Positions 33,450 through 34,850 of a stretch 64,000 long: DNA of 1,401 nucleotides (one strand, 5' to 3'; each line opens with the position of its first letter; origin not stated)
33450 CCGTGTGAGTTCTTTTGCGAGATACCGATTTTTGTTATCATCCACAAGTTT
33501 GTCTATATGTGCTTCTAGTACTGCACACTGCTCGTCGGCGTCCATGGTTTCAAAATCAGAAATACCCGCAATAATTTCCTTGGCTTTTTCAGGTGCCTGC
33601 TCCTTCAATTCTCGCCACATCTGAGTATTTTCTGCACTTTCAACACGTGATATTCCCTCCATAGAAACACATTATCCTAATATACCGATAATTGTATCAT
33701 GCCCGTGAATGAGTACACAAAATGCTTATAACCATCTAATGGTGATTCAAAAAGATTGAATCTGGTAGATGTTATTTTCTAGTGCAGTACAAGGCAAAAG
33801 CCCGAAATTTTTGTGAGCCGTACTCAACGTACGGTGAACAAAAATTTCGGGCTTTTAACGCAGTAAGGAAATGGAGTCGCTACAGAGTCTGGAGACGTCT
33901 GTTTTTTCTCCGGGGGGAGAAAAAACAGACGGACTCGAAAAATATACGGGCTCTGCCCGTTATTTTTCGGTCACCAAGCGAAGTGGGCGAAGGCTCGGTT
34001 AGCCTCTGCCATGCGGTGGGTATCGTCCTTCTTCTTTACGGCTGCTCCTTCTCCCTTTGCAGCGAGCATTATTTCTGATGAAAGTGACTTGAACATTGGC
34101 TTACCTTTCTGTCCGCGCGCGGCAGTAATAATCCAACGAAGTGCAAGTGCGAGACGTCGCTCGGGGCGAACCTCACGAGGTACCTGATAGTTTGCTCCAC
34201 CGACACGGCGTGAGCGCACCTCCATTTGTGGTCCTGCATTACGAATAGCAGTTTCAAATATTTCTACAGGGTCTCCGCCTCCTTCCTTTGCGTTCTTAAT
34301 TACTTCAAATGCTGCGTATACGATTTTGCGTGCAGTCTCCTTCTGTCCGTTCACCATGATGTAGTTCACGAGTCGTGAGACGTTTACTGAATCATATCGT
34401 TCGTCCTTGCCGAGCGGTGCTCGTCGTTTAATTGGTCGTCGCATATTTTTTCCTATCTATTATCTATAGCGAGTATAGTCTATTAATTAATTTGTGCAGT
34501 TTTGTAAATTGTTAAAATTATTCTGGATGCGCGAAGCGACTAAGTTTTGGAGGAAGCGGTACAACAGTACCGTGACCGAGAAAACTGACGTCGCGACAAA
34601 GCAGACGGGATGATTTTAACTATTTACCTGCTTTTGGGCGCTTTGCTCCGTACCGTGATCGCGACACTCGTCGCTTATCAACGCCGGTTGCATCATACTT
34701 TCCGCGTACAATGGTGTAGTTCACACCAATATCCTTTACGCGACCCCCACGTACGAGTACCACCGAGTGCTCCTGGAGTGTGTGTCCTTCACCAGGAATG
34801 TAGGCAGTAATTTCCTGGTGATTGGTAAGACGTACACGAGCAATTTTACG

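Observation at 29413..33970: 4.5-kb accessory island inserted between rpsG and fusA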

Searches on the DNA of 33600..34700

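Call 48: search_rna_families(source=window, start=33600, end=34700, threshold=evalue, max_evalue=10)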
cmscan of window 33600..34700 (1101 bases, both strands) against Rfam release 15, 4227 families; matches with E-value up to 10: 6.
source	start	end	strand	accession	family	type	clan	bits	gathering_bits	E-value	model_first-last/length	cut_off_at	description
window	33795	33858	+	RF00726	mir-87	Gene; miRNA;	-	23.2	49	0.028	1-79/79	no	mir-87 microRNA precursor family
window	33798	33854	+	RF01024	mir-944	Gene; miRNA;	-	17.6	100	5.5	1-88/88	no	mir-944 microRNA precursor family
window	34528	34592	-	RF01930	bxd_2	Gene; lncRNA;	-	16.8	80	0.43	1-91/91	no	Bithoraxoid conserved region 2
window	33795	33857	+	RF01996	mir-995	Gene; miRNA;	-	15.2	72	9.8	1-88/88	no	mir-995 microRNA precursor family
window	33889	33938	-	RF03590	mir-2009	Gene; miRNA;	-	14.6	90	9.6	1-83/83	no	mir-2009 microRNA precursor family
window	34645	34699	-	RF01144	sR17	Gene; snRNA; snoRNA; CD-box;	-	11.6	36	9.6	1-55/55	no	Small nucleolar RNA sR17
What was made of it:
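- On Any described RNA family (Rfam 15) for the rpsG 3' element: Only chance-level miRNA-hairpin hits at E up to 10 in 33600-34700 (call 48).
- Tried and rejected: A permissive Rfam scan of 33600-34700 gave only chance miRNA-like hairpin hits (call 48).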

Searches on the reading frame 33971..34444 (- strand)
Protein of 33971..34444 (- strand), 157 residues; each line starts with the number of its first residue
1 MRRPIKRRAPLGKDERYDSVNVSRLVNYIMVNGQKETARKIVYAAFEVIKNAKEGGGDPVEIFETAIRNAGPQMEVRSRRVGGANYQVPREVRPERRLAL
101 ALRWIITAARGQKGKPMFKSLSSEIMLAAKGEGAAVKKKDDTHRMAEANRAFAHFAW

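Call 3: search_protein_families(library=pfam, proteins=[window:33971-34444:-], max_evalue=0.01)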
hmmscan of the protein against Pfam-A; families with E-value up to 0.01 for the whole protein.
window:33971-34444:- (157 aa): 1 family
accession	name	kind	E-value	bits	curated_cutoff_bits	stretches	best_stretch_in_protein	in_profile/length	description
PF00177.27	Ribosomal_S7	-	7.8e-56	188.2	24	1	2-150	2-148/148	Ribosomal protein S7p/S5e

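Call 4: search_protein_families(library=ncbifam, proteins=[window:33971-34444:-], max_evalue=0.01)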
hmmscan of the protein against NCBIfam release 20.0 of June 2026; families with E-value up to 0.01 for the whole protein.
window:33971-34444:- (157 aa): 3 families
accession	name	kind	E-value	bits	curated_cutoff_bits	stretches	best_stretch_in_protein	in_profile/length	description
TIGR01029.1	rpsG_bact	equivalog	1.7e-54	183.9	135.85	1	6-157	5-154/154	30S ribosomal protein S7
NF003106.0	PRK04027.1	equivalog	3.8e-21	75.5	225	1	22-150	60-195/195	30S ribosomal protein S7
TIGR01028.1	uS7_euk_arch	equivalog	2.3e-20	73.1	200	1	22-150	51-186/186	30S ribosomal protein S7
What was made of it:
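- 33971..34444 (-): rpsG (ribosomal protein S7). PF00177 188 bits, TIGR01029 184 bits (calls 3, 4)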
